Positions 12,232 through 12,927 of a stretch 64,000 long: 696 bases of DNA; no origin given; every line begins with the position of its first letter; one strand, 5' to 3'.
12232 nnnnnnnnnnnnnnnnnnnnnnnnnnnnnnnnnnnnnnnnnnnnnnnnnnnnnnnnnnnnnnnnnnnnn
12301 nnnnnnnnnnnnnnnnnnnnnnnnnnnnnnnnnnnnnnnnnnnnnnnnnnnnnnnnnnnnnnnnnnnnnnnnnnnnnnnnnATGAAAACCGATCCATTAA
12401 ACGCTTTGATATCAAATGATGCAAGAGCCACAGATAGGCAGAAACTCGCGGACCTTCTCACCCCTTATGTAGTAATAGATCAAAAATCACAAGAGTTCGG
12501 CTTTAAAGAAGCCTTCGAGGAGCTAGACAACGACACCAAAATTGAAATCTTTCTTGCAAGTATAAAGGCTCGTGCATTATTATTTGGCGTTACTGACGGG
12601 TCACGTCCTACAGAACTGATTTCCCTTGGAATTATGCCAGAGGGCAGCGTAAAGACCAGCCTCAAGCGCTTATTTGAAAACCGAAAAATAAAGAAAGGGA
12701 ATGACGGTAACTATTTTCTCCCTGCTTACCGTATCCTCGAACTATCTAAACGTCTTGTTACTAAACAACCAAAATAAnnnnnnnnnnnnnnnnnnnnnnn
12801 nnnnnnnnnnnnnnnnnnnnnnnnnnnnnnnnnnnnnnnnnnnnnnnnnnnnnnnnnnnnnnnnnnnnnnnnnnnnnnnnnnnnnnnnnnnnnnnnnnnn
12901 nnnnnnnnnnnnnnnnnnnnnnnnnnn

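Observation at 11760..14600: Compositionally foreign 4-gene plus-strand cassette inside the minus-strand array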

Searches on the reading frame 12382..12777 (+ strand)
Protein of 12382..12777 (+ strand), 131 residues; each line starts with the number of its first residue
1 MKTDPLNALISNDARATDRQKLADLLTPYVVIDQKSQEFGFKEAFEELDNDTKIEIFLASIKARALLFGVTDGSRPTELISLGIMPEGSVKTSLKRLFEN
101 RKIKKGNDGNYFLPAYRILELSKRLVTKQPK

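Call 4: search_protein_families(library=pfam, proteins=[window:12382-12777:+], max_evalue=1)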
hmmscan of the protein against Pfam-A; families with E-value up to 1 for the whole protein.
window:12382-12777:+ (131 aa): 0 families

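Call 5: search_protein_families(library=padloc, proteins=[window:12382-12777:+], max_evalue=1)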
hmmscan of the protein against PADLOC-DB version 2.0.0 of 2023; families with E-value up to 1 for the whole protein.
window:12382-12777:+ (131 aa): 2 families
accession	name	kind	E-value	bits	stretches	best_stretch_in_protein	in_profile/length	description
PDLC02236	AbiEi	-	0.0012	16.6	1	85-125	26-66/207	AbiEi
PDLC02255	AbiEi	-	0.023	12.3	1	80-127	24-70/186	AbiEi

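Call 6: search_protein_families(library=phrogs, proteins=[window:12382-12777:+], max_evalue=1)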
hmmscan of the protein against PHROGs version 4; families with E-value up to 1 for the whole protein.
window:12382-12777:+ (131 aa): 1 family
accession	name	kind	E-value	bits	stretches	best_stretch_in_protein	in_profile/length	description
phrog_24621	-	unknown function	0.21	12.6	1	34-45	3-14/45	-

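Call 7: search_protein_families(library=ncbifam, proteins=[window:12382-12777:+], max_evalue=1)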
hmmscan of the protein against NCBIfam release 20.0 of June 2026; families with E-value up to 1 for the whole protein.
window:12382-12777:+ (131 aa): 0 families

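Call 35: find_homologous_proteins(query=window:12382-12777:+, max_evalue=0.001)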
Query window:12382-12777:+ (131 aa): 30 proteins with E <= 0.001 among 41 candidates.
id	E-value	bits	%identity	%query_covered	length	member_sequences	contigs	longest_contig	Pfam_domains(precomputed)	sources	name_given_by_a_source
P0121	2.0e-77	275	100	100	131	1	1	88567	-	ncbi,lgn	-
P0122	1.1e-42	163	64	95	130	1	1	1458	-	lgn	-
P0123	8.7e-42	160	62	97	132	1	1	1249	-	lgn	-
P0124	9.5e-42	160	63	95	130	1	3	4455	-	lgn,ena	-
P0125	1.1e-41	160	62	94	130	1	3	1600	-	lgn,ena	-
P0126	8.5e-41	157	61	96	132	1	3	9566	-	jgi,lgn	jgi:hypothetical protein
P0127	9.4e-41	157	57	96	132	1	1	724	-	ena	-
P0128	1.4e-40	156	58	97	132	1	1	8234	-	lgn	-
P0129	1.5e-40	156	65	96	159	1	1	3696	-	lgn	-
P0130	2.7e-40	155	58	97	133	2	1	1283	-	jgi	jgi:hypothetical protein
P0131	3.6e-40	155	61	98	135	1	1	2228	-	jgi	jgi:hypothetical protein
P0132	4.7e-40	155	62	95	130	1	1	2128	-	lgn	-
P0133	1.0e-39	154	59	97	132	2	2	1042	-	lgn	-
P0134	3.0e-39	152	60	94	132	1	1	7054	-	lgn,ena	-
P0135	4.5e-39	151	63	93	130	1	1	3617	-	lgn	-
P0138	2.3e-38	149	61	94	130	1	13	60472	-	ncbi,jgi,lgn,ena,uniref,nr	ncbi:MAG: hypothetical protein A2991_02645 [Candidatus Terrybacteria bacterium RIFCSPLOWO2_01_FULL_5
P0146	7.8e-37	144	54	96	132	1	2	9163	-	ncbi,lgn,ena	-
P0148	4.0e-36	142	58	93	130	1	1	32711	-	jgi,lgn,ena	-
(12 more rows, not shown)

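Call 36: find_encoding_contigs(protein=P0138, flank=5000, max_places=3)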
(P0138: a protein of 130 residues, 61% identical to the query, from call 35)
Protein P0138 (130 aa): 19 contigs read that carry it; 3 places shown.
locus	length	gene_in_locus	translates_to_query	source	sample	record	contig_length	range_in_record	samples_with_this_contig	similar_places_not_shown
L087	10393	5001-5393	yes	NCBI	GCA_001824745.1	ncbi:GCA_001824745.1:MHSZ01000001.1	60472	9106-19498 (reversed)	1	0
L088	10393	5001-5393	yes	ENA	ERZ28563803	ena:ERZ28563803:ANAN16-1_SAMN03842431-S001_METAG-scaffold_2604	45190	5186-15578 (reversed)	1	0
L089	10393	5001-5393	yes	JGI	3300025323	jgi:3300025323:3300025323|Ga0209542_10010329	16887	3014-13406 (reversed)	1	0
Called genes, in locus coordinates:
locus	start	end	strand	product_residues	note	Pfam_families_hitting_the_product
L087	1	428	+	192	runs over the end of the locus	PF01351:RNase_HII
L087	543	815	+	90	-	PF01783:Ribosomal_L32p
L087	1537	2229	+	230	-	PF22935:RM44_endonuclase, PF14622:Ribonucleas_3_3, PF00636:Ribonuclease_3, PF00035:dsrm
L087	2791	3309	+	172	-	-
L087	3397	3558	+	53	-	PF00471:Ribosomal_L33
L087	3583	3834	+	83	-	-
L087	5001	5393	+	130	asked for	-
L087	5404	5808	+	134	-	-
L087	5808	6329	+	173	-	-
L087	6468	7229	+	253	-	-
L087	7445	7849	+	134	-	PF05973:Gp49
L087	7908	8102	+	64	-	PF13744:HTH_37 (weak), PF13560:HTH_31, PF01381:HTH_3, PF12844:HTH_19 (weak)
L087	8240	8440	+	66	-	PF12728:HTH_17, PF13411:MerR_1, PF00376:MerR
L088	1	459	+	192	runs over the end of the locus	PF01351:RNase_HII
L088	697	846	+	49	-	-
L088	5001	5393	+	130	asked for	-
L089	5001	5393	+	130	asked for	-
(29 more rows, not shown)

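Call 37: find_encoding_contigs(protein=P0148, flank=5000, max_places=2)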
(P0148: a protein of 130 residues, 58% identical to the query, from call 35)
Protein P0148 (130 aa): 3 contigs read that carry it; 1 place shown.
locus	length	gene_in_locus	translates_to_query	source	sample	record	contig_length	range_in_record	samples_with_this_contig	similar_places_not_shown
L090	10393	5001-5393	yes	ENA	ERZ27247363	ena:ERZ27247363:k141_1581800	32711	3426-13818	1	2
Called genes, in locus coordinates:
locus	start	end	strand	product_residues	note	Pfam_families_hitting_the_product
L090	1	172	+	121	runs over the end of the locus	-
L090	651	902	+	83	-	PF01541:GIY-YIG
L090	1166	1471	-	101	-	-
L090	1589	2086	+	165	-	PF00293:NUDIX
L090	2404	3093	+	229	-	PF01551:Peptidase_M23 (weak)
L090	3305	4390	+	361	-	PF02518:HATPase_c (weak), PF14213:DUF4325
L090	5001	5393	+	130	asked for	-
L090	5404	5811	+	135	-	-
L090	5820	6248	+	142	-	-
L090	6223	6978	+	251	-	-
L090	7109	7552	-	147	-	-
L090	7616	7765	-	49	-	-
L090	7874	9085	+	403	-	PF13354:Beta-lactamase2, PF00768:Peptidase_S11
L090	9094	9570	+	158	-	PF18931:DUF5680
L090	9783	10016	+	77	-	PF15937:PrlF_antitoxin (weak), PF04014:MazE_antitoxin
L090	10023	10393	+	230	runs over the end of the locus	PF25990:Beta-barrel_YknX (weak)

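Call 76: find_encoding_contigs(protein=P0126, flank=4000, max_places=2)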
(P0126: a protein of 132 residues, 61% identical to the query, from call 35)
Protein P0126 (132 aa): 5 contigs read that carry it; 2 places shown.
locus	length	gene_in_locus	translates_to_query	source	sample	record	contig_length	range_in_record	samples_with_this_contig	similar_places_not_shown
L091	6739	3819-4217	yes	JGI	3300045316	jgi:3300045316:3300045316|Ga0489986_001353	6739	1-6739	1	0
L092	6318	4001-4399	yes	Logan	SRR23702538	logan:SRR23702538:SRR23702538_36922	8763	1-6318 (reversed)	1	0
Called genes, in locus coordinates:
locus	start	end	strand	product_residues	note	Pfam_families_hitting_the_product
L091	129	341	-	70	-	PF12844:HTH_19 (weak), PF01381:HTH_3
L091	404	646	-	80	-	PF09966:DUF2200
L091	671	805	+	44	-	-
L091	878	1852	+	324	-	-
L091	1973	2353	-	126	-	PF07237:DUF1428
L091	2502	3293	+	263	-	PF02810:SEC-C (weak)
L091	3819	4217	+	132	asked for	-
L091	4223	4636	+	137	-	-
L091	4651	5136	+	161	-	-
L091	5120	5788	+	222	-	-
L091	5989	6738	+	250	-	?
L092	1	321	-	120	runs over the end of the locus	PF09946:DUF2178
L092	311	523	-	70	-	PF12844:HTH_19 (weak), PF01381:HTH_3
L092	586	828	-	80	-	PF09966:DUF2200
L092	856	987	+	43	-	-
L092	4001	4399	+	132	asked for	-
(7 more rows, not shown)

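Call 77: find_encoding_contigs(protein=P0146, flank=4000, max_places=2)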
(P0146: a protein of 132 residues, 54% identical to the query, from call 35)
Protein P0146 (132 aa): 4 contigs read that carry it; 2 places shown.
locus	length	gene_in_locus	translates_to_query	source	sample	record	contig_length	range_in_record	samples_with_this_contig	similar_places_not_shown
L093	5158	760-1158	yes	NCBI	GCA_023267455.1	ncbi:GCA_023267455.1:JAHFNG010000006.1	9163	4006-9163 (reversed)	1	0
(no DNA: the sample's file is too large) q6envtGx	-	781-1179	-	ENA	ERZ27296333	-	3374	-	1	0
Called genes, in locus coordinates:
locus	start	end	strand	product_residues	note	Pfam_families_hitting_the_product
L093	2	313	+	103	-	?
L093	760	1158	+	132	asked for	-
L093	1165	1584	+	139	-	-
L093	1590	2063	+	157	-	-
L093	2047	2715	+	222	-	-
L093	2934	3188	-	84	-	PF01541:GIY-YIG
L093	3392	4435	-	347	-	PF02646:RmuC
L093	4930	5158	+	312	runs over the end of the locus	-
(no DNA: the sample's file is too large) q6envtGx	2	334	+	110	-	?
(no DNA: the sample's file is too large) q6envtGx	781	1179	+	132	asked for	-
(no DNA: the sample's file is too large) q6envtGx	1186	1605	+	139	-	-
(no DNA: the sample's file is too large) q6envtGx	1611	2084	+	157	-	-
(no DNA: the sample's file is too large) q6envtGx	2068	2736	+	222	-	-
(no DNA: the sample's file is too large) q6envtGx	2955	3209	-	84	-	PF01541:GIY-YIG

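Call 79: search_protein_families(library=pfam, proteins=[L091:5120-5785:+, L093:2047-2712:+, L087:5808-6326:+, L090:5820-6245:+, L091:4651-5133:+, L087:6468-7226:+, L090:6223-6975:+], max_evalue=1)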
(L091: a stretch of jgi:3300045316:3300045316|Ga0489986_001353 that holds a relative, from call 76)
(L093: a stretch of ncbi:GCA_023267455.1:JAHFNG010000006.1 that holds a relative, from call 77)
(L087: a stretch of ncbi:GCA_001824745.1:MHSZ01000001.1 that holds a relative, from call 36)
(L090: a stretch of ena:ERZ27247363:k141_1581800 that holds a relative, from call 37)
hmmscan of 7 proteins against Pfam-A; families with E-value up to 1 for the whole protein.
L091:5120-5785:+ (222 aa): 0 families

L093:2047-2712:+ (222 aa): 1 family
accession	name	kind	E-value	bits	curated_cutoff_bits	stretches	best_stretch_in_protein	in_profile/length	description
PF13643.11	DUF4145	-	0.15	12.6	23.1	1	120-198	14-72/88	Domain of unknown function (DUF4145)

L087:5808-6326:+ (173 aa): 1 family
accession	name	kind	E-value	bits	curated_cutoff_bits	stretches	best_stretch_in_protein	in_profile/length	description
PF21100.3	MCM_C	-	0.13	12.5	27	0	109-130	28-49/64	MCM protein C-terminal winged helix-turn-helix domain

L090:5820-6245:+ (142 aa): 2 families
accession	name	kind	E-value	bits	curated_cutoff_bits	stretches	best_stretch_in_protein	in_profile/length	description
PF12464.13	Mac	-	0.042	14.5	22.1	1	2-30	12-34/53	Maltose acetyltransferase hexapeptide capping motif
PF04711.18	ApoA-II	-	0.1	13.4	27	1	62-137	27-95/99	Apolipoprotein A-II (ApoA-II)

L091:4651-5133:+ (161 aa): 0 families

L087:6468-7226:+ (253 aa): 2 families
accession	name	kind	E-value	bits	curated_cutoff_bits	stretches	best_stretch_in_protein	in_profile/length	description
PF12347.13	HJURP_C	-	0.0048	17.1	22.7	1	21-42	25-45/60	Holliday junction regulator protein family C-terminal repeat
PF17008.10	DUF5088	-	0.078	13.1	29.4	1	101-156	54-109/184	Domain of unknown function (DUF5088)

L090:6223-6975:+ (251 aa): 1 family
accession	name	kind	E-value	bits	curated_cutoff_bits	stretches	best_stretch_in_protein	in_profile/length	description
PF11605.14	Vps36_ESCRT-II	-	0.2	12.3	24.1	1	213-243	22-52/92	Vacuolar protein sorting protein 36 Vps36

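Call 81: find_related_loci(query=A5, collection=metagenome_contigs, flank=4000)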
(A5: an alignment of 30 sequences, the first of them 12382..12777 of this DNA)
Query A5 (131 aa) in metagenome_contigs; peptide patterns used: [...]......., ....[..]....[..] (x = any residue, [..] = any of these).
198 stretches matched a pattern; 38 encode a relative of the query (tblastn E <= 1e-3); 38 distinct loci.
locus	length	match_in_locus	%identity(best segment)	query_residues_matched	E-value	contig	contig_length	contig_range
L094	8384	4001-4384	60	3-129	9e-46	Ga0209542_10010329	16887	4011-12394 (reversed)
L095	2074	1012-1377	61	4-124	6e-45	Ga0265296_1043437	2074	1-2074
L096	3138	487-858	58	3-125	8e-45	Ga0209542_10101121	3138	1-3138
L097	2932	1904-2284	58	4-129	2e-44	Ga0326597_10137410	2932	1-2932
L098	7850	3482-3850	58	4-125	2e-43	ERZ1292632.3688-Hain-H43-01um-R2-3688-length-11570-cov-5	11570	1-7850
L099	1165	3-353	58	10-125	2e-43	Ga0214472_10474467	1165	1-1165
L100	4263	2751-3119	53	4-125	7e-39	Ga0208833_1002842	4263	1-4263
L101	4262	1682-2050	53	4-125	7e-39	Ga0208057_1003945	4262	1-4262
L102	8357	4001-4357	55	4-121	1e-38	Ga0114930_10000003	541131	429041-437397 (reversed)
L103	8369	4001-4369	58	4-125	1e-42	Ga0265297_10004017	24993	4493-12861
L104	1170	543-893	50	4-118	7e-36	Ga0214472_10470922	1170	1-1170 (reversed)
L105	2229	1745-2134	48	3-129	6e-35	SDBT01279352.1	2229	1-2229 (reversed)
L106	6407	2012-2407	48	1-128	2e-32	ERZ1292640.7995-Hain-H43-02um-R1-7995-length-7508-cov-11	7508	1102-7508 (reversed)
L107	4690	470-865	48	1-128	3e-32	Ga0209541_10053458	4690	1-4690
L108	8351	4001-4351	48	3-118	1e-31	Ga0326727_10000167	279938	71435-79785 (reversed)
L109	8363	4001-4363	48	4-121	1e-31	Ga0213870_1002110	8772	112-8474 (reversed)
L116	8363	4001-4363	46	4-121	1e-28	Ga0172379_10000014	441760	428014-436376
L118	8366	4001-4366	42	2-123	2e-27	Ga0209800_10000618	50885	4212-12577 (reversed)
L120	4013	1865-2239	43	4-125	6e-27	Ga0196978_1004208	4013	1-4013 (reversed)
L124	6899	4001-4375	41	4-130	3e-25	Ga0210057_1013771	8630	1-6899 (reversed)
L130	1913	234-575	40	4-118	1e-22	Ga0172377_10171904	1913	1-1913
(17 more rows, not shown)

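Call 84: search_protein_families(library=pfam, proteins=[L098:4730-5440:+, L120:3101-3853:+, L118:4806-5555:+, L102:5293-6009:+, L130:1006-1815:+, L124:4986-6584:+, L109:5954-6406:+, L109:6406-6999:+, L124:4436-4852:+, L098:6175-6765:+], max_evalue=1)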
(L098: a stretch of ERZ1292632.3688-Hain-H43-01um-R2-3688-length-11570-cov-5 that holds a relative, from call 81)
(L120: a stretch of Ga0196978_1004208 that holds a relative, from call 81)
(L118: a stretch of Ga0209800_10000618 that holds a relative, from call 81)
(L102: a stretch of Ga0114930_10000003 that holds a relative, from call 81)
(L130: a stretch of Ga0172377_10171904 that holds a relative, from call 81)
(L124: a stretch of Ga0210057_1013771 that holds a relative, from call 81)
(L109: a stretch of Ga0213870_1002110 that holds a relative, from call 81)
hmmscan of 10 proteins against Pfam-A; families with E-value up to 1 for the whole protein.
L098:4730-5440:+ (237 aa): 1 family
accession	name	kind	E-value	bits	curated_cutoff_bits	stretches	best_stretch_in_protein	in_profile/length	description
PF13091.12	PLDc_2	-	0.096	13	27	1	122-201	5-96/132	PLD-like domain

L120:3101-3853:+ (251 aa): 1 family
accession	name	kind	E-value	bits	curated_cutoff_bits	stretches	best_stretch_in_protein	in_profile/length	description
PF13091.12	PLDc_2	-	0.00028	21.2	27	1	127-247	2-132/132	PLD-like domain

L118:4806-5555:+ (250 aa): 1 family
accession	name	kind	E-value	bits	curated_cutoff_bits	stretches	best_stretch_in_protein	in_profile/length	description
PF13091.12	PLDc_2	-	3.4e-05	24.1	27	1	125-214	1-97/132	PLD-like domain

L102:5293-6009:+ (239 aa): 1 family
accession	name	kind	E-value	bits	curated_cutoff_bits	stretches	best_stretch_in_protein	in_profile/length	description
PF01540.21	Lipoprotein_7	-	0.066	14.1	24.1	1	87-109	15-37/112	Adhesin lipoprotein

L130:1006-1815:+ (270 aa): 1 family
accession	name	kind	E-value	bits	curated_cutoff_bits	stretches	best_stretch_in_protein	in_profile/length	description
PF04753.17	Corona_NS12-7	-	0.0013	19.4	25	1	5-49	62-106/109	Coronavirus non-structural protein NS12.7 family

L124:4986-6584:+ (533 aa): 4 families
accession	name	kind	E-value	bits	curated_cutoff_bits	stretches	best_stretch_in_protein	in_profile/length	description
PF03235.19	GmrSD_N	-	2.3e-27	96.8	33.2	1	18-215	8-198/199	GmrSD restriction endonuclease, N-terminal domain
PF07510.16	GmrSD_C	-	0.00071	19.9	23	1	422-513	50-133/138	GmrSD restriction endonucleases, C-terminal domain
PF04977.20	DivIC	-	0.023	14.9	28.9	1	332-387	1-56/80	Septum formation initiator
PF15977.11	HTH_46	-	0.094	13.2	29.3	1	493-527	14-48/68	Winged helix-turn-helix DNA binding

L109:5954-6406:+ (151 aa): 2 families
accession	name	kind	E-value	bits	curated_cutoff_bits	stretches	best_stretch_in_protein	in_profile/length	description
PF18730.6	HEPN_Cthe2314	-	0.00043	20.8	27.1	1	27-109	64-145/174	Cthe_2314-like HEPN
PF12358.13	DUF3644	-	0.021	14.9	27.6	1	42-92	61-107/183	Domain of unknown function (DUF3644)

L109:6406-6999:+ (198 aa): 1 family
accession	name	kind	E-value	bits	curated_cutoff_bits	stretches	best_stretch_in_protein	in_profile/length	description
PF18220.6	BspA_v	-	0.042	14.1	25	1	11-83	12-86/150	Adhesin BspA variable domain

L124:4436-4852:+ (139 aa): 0 families

L098:6175-6765:+ (197 aa): 0 families

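Call 98: search_protein_families(library=padloc, proteins=[L120:3101-3853:+, L098:4730-5440:+, L102:5293-6009:+, L091:5120-5785:+, L087:5808-6326:+, L116:4805-5248:+, L109:4824-5192:+, L124:4436-4852:+, L087:5404-5805:+, L087:6468-7226:+], max_evalue=0.1)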
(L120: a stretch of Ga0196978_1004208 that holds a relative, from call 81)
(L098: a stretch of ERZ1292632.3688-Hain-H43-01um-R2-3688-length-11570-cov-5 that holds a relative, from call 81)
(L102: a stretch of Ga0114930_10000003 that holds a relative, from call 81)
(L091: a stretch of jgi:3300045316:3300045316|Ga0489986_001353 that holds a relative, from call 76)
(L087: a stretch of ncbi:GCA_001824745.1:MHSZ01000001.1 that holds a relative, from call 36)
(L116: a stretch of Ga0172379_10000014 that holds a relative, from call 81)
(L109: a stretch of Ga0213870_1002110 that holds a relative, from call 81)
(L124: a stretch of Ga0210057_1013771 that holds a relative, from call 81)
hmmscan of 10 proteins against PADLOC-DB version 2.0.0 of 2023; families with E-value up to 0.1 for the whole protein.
L120:3101-3853:+ (251 aa): 4 families
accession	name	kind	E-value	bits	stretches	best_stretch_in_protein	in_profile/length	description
PDLC04869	PDC-S05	-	2.6e-18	64.3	1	113-228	174-285/306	-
PDLC04879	PDC-S05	-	3.5e-17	60.8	1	112-227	160-270/285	-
PDLC03880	NsnC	-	5.3e-06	24.3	1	108-208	107-211/242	-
PDLC02614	DrmC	-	0.013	13.3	1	117-214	17-116/153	DrmC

L098:4730-5440:+ (237 aa): 3 families
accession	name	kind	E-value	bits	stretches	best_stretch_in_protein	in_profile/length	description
PDLC04869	PDC-S05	-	4.5e-16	56.9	1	104-211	173-281/306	-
PDLC04879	PDC-S05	-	1e-13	49.4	1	104-219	160-274/285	-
PDLC03880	NsnC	-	0.0007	17.3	1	103-194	112-210/242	-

L102:5293-6009:+ (239 aa): 0 families

L091:5120-5785:+ (222 aa): 0 families

L087:5808-6326:+ (173 aa): 0 families

L116:4805-5248:+ (148 aa): 0 families

L109:4824-5192:+ (123 aa): 0 families

L124:4436-4852:+ (139 aa): 4 families
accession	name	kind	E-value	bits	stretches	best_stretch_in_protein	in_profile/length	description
PDLC00455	JetA1|JetA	-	0.0056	13.5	1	3-58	322-380/484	DUF3375 domain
PDLC02925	HTH_IX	-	0.0068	14.1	1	86-126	164-204/240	-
PDLC03998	PD-Lambda-5_A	-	0.016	12.1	1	3-57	338-386/466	-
PDLC04011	PD-Lambda-5_A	-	0.017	11.7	0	106-136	229-259/526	-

L087:5404-5805:+ (134 aa): 0 families

L087:6468-7226:+ (253 aa): 1 family
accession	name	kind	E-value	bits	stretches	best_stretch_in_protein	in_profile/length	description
PDLC02969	SP_VI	-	0.0068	14.8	1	9-31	19-41/77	-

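Call 106: find_encoding_contigs(protein=P0124, flank=4500, max_places=3)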
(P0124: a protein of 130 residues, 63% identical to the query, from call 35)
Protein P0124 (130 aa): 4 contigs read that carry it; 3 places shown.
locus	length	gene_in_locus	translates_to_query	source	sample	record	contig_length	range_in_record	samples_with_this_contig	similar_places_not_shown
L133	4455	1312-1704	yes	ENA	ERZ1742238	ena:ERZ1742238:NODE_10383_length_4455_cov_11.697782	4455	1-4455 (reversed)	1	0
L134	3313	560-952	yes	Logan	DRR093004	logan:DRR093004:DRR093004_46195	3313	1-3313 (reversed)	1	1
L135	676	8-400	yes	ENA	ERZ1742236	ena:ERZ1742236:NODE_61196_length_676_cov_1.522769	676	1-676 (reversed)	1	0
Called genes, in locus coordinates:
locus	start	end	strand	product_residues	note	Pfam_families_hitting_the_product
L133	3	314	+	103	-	?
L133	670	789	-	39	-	-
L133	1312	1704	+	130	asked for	-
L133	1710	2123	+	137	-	-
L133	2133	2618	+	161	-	-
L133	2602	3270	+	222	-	-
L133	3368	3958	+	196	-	-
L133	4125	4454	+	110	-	?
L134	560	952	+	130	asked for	-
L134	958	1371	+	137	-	-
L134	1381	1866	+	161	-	-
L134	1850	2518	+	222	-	-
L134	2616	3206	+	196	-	-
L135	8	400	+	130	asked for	-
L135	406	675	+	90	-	?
